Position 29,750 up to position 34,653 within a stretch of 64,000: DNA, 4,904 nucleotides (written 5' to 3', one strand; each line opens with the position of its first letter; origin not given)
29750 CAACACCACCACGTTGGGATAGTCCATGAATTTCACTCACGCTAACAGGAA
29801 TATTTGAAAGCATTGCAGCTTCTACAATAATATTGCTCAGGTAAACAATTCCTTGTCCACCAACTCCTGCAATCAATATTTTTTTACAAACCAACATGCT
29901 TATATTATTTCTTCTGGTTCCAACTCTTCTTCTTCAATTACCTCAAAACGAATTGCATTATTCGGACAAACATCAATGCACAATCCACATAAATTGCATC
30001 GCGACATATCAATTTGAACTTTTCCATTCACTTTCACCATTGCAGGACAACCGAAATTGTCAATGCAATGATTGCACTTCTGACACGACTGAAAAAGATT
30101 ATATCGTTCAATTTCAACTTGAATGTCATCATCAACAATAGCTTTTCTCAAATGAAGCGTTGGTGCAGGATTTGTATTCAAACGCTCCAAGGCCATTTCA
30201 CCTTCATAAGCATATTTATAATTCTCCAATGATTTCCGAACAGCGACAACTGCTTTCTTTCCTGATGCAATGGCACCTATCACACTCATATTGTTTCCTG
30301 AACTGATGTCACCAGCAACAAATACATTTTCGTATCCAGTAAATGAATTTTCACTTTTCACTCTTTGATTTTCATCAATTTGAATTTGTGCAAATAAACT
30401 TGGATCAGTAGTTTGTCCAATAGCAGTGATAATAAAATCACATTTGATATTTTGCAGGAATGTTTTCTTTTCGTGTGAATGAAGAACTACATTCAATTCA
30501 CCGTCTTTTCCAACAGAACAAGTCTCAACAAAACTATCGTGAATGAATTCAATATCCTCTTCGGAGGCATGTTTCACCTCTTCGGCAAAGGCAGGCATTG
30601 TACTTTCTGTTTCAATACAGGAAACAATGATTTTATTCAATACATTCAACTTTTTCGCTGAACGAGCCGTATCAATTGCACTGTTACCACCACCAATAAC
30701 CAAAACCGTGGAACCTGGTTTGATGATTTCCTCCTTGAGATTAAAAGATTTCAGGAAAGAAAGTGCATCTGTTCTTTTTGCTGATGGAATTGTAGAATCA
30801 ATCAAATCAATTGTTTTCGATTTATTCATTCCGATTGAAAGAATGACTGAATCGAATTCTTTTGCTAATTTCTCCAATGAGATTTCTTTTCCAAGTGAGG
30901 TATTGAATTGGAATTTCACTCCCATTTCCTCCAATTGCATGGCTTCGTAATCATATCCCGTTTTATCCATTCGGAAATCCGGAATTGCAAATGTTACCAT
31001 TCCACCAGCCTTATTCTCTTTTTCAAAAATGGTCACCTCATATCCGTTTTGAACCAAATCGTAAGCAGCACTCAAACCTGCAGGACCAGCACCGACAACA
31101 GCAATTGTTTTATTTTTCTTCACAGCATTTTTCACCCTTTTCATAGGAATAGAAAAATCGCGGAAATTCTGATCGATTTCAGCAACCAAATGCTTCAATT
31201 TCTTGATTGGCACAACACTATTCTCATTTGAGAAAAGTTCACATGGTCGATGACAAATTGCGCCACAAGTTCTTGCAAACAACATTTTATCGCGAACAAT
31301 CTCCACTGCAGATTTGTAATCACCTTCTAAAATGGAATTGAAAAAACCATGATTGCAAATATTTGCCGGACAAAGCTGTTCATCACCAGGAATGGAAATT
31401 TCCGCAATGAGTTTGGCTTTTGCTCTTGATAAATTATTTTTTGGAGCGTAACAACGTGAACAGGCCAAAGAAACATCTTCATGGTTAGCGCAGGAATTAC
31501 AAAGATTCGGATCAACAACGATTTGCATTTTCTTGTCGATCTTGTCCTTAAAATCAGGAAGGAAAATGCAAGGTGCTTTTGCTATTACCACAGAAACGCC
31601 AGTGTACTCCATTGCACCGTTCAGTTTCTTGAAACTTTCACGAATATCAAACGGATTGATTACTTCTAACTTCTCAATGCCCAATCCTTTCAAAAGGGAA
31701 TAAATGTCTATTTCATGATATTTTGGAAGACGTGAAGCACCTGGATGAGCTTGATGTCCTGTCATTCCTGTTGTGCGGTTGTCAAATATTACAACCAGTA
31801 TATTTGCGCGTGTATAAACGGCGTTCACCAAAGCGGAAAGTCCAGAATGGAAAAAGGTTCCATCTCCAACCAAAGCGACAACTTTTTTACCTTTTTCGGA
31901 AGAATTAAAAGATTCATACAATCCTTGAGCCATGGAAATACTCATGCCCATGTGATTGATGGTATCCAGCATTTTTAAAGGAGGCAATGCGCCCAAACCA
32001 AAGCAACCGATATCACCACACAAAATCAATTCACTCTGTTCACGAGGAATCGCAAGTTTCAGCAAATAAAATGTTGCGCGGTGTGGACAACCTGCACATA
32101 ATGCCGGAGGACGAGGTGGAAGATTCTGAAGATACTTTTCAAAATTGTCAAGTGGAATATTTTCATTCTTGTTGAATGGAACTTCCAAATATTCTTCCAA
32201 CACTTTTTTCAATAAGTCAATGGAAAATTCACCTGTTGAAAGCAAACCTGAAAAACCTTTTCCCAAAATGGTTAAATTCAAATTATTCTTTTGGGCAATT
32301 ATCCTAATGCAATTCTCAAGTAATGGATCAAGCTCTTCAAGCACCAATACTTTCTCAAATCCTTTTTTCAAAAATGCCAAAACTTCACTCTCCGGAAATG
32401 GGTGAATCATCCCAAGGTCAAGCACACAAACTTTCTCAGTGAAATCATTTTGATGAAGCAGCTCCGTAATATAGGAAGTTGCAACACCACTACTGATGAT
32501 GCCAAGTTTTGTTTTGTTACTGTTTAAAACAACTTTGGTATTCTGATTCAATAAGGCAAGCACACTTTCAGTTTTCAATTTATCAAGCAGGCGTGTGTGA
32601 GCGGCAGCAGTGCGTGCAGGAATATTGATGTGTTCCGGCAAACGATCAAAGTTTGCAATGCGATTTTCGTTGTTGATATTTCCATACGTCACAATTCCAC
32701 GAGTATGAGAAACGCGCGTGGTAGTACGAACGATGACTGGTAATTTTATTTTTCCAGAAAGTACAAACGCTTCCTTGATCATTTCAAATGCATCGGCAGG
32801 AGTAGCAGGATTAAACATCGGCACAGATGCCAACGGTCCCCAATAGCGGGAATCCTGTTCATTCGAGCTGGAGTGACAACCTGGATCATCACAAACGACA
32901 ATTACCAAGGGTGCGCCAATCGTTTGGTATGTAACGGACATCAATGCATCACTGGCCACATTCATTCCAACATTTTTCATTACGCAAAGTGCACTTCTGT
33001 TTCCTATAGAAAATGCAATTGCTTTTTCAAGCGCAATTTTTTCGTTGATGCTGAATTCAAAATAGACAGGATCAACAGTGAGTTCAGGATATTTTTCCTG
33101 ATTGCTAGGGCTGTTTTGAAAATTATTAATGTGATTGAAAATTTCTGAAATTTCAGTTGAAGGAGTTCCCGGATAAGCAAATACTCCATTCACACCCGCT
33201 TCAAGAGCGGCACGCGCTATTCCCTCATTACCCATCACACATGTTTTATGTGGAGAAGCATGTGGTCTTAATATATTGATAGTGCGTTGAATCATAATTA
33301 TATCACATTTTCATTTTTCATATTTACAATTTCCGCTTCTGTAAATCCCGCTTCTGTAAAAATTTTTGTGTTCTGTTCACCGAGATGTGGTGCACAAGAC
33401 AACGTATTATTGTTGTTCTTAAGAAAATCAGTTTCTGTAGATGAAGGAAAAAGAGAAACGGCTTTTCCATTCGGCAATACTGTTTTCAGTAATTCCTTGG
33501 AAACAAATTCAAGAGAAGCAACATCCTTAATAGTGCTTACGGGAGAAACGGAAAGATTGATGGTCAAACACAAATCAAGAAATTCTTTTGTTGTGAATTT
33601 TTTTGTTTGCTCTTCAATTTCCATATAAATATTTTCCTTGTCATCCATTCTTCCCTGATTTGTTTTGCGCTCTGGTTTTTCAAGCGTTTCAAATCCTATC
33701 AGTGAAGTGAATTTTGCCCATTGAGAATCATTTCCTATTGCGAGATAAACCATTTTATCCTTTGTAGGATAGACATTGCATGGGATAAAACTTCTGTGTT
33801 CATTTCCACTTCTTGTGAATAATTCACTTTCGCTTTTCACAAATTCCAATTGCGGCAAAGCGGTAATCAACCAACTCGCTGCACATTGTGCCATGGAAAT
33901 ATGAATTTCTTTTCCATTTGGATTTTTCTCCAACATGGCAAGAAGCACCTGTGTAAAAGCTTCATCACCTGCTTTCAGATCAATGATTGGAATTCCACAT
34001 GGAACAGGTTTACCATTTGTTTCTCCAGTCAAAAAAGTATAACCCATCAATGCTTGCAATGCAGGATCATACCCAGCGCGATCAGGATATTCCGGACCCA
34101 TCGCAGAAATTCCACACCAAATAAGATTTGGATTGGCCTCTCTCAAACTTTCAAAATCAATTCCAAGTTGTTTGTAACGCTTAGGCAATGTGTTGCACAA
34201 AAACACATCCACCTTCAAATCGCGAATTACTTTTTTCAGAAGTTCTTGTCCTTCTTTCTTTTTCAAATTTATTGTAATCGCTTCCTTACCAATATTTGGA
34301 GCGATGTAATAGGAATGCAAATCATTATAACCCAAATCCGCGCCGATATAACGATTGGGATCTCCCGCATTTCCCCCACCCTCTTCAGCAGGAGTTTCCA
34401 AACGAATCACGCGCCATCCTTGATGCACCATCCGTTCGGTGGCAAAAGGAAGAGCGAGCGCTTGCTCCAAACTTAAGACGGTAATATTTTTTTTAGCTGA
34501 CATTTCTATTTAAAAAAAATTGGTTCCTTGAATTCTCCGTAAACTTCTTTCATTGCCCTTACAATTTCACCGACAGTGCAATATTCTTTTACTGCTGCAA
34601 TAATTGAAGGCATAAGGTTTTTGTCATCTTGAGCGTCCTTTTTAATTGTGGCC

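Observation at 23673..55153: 31.5-kb, 25-gene co-directional anaerobic 2-oxoacid / acyl-CoA catabolic supercluster with no assignable substrate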

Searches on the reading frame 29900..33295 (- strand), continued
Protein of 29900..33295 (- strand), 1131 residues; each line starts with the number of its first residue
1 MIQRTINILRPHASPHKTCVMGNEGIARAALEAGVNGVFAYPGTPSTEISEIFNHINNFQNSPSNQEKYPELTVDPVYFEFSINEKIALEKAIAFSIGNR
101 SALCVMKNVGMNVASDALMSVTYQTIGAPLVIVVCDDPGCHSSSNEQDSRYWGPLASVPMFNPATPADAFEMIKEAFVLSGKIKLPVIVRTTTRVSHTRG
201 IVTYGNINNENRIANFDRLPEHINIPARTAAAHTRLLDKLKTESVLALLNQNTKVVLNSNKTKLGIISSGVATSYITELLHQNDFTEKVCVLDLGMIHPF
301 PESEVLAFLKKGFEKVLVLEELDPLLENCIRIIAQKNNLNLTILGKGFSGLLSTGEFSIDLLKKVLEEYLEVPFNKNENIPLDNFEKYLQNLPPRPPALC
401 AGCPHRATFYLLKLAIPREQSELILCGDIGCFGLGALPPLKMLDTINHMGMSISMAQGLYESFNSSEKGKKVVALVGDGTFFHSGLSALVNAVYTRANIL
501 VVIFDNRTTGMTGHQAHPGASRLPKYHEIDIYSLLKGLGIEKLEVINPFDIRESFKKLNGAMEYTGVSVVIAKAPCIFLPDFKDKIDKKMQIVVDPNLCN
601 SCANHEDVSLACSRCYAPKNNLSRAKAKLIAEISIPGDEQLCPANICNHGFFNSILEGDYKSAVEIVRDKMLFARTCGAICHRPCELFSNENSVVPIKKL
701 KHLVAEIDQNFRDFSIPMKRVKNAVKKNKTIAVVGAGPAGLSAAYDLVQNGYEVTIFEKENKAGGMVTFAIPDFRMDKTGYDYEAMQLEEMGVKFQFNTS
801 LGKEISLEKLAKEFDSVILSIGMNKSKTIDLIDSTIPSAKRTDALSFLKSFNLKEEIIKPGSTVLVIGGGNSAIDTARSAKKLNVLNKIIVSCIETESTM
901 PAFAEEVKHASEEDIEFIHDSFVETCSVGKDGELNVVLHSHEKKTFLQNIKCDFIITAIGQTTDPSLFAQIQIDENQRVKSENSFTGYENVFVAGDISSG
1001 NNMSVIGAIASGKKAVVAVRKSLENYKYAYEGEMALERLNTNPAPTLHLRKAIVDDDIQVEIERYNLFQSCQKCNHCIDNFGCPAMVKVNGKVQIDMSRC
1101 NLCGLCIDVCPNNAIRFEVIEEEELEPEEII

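Call 40: find_encoding_contigs(protein=P0115, flank=10000, max_places=1)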
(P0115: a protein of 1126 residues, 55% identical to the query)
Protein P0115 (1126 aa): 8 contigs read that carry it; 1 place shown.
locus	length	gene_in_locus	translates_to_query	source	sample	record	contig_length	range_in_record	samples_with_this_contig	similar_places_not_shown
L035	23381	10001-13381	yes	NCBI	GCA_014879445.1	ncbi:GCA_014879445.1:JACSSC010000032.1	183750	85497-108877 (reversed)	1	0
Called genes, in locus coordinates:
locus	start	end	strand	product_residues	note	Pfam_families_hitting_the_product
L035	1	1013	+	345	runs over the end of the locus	PF09423:PhoD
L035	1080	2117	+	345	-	-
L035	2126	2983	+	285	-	-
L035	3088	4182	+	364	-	PF28535:DUF8431, PF03372:Exo_endo_phos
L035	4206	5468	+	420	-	PF00266:Aminotran_5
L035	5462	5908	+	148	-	PF03061:4HBT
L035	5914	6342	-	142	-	-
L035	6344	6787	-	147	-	-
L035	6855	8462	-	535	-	PF18962:Por_Secre_tail (weak)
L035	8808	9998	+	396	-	PF02515:CoA_transf_3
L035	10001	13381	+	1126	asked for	PF02775:TPP_enzyme_C, PF13292:DXP_synthase_N (weak), PF14691:Fer4_20 (weak), PF01266:DAO (weak), PF07992:Pyr_redox_2, PF13450:NAD_binding_8 (weak), PF13738:Pyr_redox_3 (weak), PF00037:Fer4, +6 more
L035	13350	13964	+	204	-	PF01558:POR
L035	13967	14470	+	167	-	PF00111:Fer2 (weak), PF13085:Fer2_3 (faint), PF01799:Fer2_2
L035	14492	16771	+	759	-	PF01315:Ald_Xan_dh_C, PF02738:MoCoBD_1, PF20256:MoCoBD_2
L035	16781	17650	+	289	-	PF00941:FAD_binding_5, PF03450:CO_deh_flav_C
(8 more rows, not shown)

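Call 41: find_encoding_contigs(protein=P0014, flank=10000, max_places=1)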
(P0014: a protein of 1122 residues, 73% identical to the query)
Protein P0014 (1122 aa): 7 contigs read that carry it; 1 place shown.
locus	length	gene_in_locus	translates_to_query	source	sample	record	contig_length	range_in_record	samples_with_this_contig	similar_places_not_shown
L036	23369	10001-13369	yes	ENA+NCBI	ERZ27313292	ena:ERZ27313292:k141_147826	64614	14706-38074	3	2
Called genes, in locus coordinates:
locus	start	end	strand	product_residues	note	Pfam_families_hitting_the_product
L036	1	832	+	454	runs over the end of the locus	PF08545:ACP_syn_III (weak), PF01796:OB_ChsH2_C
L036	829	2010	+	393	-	PF00108:Thiolase_N, PF00109:ketoacyl-synt (weak), PF02803:Thiolase_C, PF22691:Thiolase_C_1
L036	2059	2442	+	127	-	PF02310:B12-binding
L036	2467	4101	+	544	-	PF01642:MM_CoA_mutase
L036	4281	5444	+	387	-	PF02515:CoA_transf_3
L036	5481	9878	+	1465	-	PF01869:BcrAD_BadFG, PF09989:DUF2229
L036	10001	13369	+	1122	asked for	PF02775:TPP_enzyme_C, PF13292:DXP_synthase_N (weak), PF14691:Fer4_20 (weak), PF01266:DAO (weak), PF07992:Pyr_redox_2, PF13450:NAD_binding_8, PF00037:Fer4, PF12837:Fer4_6 (weak), +6 more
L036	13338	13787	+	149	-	PF25056:DUF7793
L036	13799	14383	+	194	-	PF01558:POR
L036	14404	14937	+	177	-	PF01799:Fer2_2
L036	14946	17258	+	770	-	PF01315:Ald_Xan_dh_C, PF02738:MoCoBD_1, PF20256:MoCoBD_2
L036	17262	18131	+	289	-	PF00941:FAD_binding_5, PF03450:CO_deh_flav_C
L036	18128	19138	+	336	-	PF00155:Aminotran_1_2, PF04864:Alliinase_C (weak)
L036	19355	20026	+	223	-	-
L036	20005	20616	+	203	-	-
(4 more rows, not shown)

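Call 42: find_encoding_contigs(protein=P0118, flank=10000, max_places=1)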
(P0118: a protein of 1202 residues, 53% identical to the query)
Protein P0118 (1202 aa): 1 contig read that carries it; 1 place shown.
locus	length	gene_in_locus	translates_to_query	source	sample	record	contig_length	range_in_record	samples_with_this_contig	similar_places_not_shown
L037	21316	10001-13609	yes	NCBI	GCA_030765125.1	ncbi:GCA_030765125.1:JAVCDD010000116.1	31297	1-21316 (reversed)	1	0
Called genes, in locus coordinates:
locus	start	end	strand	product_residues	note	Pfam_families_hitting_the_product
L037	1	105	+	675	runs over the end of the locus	PF00724:Oxidored_FMN, PF00890:FAD_binding_2 (weak), PF01262:AlaDh_PNT_C (faint), PF01266:DAO (faint), PF07992:Pyr_redox_2, PF12831:FAD_oxidored (weak), PF13450:NAD_binding_8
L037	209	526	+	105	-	PF00037:Fer4 (weak), PF12797:Fer4_2 (weak), PF13237:Fer4_10 (weak), PF14697:Fer4_21, PF12838:Fer4_7, PF13187:Fer4_9 (weak), PF00037:Fer4 (weak), PF12837:Fer4_6 (weak), +4 more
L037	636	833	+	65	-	-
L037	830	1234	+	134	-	-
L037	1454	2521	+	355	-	PF24105:Beta-prop_CAF1B_HIR1, PF24807:WD40_CDC20-Fz, PF25172:Beta-prop_WDR3_2nd, PF25174:Beta-prop_THOC3, PF25175:Beta-prop_WDR5, PF00400:WD40, PF23381:Beta-prop_IFT122_1st, PF23414:Beta-prop_EML_2, +50 more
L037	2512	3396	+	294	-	PF00656:Peptidase_C14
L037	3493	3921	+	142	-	PF00903:Glyoxalase, PF13669:Glyoxalase_4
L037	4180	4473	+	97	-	-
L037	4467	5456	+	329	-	PF01381:HTH_3, PF06114:Peptidase_M78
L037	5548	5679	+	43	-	-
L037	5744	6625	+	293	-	-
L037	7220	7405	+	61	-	-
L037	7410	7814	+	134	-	-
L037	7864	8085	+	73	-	-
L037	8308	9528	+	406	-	PF02515:CoA_transf_3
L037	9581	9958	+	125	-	PF05635:23S_rRNA_IVP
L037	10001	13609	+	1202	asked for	PF01855:POR_N (weak), PF02775:TPP_enzyme_C, PF14691:Fer4_20, PF00890:FAD_binding_2 (weak), PF01266:DAO (weak), PF07992:Pyr_redox_2, PF13450:NAD_binding_8 (weak), PF13738:Pyr_redox_3, +4 more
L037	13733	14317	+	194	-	PF01558:POR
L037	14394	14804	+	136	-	PF13366:PDDEXK_3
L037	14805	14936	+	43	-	-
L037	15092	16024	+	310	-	-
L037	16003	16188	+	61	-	-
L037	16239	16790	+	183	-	PF19652:DUF6155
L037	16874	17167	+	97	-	PF18765:Polbeta, PF01909:NTP_transf_2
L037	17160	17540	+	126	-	PF01934:HepT-like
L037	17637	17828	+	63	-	-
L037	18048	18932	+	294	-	-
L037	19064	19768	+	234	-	-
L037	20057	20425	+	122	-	PF04304:DUF454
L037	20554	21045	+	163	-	PF01799:Fer2_2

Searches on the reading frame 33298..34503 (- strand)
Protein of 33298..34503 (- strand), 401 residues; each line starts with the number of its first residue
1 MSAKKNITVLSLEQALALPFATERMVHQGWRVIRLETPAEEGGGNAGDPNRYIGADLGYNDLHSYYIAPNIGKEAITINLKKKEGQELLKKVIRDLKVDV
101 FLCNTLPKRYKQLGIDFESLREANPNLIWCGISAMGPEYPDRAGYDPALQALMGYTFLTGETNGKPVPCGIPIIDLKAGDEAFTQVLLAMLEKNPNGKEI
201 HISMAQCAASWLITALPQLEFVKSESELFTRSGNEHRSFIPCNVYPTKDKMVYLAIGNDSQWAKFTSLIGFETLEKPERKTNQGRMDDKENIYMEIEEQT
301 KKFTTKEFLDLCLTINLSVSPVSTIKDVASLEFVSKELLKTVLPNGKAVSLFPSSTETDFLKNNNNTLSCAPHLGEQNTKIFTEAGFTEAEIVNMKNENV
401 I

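Call 5: search_protein_families(library=pfam, proteins=[window:33298-34503:-], max_evalue=0.001)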
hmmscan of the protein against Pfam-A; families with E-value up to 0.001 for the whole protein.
window:33298-34503:- (401 aa): 1 family
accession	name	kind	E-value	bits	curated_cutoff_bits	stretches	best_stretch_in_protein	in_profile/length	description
PF02515.22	CoA_transf_3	-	1e-60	206.3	23.3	1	6-378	3-366/366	CoA-transferase family III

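Call 15: search_protein_families(library=ncbifam, proteins=[window:33298-34503:-], max_evalue=1e-10)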
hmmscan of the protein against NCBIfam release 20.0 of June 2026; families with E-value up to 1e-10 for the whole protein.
window:33298-34503:- (401 aa): 6 families
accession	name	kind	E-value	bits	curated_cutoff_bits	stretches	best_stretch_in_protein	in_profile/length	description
NF052585.1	SucGlutTfsCaiB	equivalog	5.1e-50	170.2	750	1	6-386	10-389/394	succinate--glutarate CoA-transferase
NF003809.0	PRK05398.1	subfamily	5.7e-35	120.7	442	1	5-401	6-416/416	formyl-CoA transferase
TIGR03253.1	oxalate_frc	equivalog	6.9e-32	110.7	504.2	2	4-205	4-198/416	formyl-CoA transferase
NF008511.0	PRK11430.1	equivalog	1.4e-30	106.7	522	1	7-331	13-329/381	CoA:oxalate CoA-transferase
NF041294.1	Scnl_mescCoAtase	equivalog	3.7e-27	95.5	700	1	1-381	1-379/381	succinyl-CoA:mesaconate CoA-transferase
NF002914.1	PRK03525.1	equivalog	6.4e-12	45.1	413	1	74-399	65-395/400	L-carnitine CoA-transferase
